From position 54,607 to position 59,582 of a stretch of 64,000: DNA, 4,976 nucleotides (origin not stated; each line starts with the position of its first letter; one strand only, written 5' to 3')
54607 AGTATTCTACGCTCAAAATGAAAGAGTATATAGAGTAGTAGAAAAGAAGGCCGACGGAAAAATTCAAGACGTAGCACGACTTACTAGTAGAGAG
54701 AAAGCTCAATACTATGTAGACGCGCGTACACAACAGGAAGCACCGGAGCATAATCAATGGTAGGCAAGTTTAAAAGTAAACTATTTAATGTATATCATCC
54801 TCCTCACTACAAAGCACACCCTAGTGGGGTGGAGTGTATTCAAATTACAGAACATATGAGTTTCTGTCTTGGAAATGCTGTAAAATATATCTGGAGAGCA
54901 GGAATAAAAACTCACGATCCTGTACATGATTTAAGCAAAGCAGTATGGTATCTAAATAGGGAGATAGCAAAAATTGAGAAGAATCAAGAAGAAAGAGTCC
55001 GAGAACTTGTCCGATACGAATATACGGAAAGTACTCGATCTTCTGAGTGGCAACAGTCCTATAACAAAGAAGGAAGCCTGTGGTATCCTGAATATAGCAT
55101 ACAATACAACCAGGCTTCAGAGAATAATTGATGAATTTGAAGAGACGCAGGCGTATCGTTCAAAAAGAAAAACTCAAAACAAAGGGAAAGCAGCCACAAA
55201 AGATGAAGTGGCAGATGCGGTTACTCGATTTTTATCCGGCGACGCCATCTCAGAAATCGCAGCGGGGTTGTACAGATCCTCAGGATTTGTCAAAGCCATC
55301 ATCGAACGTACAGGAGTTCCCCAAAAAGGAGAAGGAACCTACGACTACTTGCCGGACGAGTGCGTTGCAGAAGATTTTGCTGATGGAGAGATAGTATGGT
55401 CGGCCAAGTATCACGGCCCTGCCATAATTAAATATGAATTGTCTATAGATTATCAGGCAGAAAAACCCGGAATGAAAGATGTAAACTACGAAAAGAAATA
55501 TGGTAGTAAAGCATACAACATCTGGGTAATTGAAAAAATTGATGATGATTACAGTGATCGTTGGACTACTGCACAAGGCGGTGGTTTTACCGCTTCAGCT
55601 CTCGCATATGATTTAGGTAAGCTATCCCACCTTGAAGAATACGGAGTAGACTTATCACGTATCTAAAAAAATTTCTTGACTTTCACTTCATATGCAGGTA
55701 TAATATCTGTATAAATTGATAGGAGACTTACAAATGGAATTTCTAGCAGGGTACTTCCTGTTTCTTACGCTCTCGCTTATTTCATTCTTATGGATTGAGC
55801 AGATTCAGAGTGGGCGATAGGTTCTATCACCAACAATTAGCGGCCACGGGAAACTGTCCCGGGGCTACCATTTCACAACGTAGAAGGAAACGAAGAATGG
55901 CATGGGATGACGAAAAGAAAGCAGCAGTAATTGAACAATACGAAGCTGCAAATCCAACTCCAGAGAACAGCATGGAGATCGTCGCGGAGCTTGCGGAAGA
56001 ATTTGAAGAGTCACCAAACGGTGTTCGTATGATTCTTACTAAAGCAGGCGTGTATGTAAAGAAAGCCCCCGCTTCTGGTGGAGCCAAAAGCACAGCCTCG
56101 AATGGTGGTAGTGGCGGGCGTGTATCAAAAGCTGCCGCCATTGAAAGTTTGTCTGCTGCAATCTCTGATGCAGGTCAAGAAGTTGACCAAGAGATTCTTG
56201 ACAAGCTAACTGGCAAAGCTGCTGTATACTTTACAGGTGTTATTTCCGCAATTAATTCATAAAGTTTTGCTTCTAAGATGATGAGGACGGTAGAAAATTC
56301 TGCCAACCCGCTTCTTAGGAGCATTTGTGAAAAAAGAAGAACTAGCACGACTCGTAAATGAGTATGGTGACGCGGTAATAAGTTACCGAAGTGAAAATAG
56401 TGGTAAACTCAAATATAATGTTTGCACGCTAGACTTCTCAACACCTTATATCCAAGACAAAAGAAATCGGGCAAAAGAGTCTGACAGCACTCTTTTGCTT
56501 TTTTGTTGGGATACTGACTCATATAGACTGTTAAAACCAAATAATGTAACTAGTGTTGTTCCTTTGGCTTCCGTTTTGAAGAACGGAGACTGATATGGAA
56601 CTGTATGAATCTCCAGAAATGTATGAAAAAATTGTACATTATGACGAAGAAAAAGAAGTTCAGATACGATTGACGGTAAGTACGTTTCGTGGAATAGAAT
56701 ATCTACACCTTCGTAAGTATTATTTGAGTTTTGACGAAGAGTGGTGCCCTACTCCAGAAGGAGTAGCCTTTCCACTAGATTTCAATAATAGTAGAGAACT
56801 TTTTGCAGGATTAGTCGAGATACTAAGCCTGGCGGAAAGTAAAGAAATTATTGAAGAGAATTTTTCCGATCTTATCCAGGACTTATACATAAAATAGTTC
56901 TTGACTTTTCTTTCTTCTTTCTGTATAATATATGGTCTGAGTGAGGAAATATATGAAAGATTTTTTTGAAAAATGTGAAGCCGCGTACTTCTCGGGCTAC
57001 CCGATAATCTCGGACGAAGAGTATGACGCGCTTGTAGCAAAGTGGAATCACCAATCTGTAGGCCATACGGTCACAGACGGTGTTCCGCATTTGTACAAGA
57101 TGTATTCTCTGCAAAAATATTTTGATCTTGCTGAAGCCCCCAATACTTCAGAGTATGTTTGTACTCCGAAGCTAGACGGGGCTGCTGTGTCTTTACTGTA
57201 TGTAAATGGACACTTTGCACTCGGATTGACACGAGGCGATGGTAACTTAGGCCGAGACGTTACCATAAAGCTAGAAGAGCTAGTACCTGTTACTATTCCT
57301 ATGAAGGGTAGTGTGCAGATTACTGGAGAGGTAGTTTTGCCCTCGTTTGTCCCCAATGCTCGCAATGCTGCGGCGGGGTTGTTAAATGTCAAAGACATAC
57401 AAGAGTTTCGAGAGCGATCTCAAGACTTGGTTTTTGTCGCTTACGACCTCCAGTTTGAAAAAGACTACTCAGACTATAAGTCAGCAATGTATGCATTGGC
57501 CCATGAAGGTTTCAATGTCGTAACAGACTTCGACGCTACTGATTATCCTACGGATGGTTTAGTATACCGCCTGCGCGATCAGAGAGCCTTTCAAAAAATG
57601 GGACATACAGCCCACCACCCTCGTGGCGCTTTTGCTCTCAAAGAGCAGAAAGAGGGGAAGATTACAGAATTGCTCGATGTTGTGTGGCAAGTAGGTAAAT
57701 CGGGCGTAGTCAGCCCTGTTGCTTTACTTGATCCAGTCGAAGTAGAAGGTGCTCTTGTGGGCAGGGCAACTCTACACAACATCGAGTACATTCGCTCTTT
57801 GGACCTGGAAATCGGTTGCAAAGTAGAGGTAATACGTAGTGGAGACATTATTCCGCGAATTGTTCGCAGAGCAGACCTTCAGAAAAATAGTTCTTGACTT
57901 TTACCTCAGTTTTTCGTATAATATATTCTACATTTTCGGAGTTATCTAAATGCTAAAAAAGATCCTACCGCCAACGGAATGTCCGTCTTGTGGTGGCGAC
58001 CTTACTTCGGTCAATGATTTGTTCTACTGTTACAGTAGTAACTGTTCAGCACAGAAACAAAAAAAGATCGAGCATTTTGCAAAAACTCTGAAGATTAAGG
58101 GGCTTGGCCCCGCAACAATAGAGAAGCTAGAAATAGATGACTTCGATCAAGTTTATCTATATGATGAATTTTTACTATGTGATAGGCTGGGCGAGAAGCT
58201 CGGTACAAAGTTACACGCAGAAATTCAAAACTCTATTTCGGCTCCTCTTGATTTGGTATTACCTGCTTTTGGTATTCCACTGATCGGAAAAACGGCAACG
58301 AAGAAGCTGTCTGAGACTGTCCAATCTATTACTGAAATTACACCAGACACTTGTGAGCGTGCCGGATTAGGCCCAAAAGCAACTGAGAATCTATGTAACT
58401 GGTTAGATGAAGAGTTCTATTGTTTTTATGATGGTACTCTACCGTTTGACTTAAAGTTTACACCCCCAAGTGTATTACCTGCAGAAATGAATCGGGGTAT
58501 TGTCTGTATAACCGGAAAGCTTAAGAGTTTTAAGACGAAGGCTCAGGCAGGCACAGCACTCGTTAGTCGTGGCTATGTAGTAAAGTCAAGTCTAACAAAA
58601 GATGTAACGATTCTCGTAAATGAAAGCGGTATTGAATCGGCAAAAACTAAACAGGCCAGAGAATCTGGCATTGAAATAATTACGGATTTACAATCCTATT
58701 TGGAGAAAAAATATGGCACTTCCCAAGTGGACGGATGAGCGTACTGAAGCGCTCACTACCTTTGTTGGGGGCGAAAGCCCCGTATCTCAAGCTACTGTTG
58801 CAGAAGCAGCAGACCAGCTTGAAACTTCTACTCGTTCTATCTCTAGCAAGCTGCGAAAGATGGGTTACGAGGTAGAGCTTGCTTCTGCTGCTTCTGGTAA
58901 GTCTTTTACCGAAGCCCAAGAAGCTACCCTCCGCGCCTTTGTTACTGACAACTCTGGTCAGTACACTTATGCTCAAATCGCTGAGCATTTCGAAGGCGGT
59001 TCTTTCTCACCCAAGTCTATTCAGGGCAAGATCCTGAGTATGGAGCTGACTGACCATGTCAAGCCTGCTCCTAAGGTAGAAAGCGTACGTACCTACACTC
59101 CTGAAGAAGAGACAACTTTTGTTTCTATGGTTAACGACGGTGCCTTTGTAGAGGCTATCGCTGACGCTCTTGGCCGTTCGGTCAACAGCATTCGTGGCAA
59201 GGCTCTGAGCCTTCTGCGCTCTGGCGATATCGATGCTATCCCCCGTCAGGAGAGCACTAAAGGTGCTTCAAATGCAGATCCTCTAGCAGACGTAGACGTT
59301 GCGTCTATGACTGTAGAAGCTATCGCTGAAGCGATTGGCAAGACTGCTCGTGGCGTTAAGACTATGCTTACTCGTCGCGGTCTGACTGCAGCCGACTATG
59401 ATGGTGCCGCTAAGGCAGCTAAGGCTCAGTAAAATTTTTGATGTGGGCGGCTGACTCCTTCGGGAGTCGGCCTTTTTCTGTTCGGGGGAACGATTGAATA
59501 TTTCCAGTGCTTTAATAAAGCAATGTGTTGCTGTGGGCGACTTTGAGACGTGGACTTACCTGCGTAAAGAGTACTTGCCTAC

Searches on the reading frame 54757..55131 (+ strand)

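Call 83: search_protein_families(library=pfam, proteins=[window:54757-55131:+], max_evalue=0.001)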
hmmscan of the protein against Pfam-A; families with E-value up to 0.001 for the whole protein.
window:54757-55131:+ (124 aa): 1 family
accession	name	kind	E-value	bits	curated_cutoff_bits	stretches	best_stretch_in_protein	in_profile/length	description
PF11753.13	DUF3310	-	3.7e-11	43.3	24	1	12-67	1-60/60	Protein of unknwon function (DUF3310)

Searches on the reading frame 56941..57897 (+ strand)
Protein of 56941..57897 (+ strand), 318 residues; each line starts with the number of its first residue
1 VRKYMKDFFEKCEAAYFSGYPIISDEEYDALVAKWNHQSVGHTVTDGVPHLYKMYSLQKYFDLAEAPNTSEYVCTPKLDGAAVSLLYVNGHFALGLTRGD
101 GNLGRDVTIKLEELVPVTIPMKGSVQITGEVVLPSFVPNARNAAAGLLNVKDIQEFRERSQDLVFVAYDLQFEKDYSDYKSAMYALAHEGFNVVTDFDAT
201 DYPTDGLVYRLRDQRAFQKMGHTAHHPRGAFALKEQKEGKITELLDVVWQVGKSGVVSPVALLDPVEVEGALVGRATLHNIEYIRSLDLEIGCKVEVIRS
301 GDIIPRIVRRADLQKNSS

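Call 39: search_protein_families(library=phrogs, proteins=[window:56941-57897:+], max_evalue=0.00001)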
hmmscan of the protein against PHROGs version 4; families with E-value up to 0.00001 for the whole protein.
window:56941-57897:+ (318 aa): 2 families
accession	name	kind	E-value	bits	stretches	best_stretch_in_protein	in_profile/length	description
phrog_3359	-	DNA, RNA and nucleotide metabolism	9.2e-104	348.2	1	5-311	4-323/325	NAD-dependent DNA ligase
phrog_3869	-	DNA, RNA and nucleotide metabolism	1.3e-71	243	1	5-310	12-380/656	NAD-dependent DNA ligase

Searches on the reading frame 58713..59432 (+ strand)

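Call 84: search_protein_families(library=pfam, proteins=[window:58713-59432:+], max_evalue=0.001)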
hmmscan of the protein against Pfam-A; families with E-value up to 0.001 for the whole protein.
window:58713-59432:+ (239 aa): 1 family
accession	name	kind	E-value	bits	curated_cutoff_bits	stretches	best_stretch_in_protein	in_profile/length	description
PF08281.18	Sigma70_r4_2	-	1.1e-05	25.4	25.7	0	196-221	24-49/54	Sigma-70, region 4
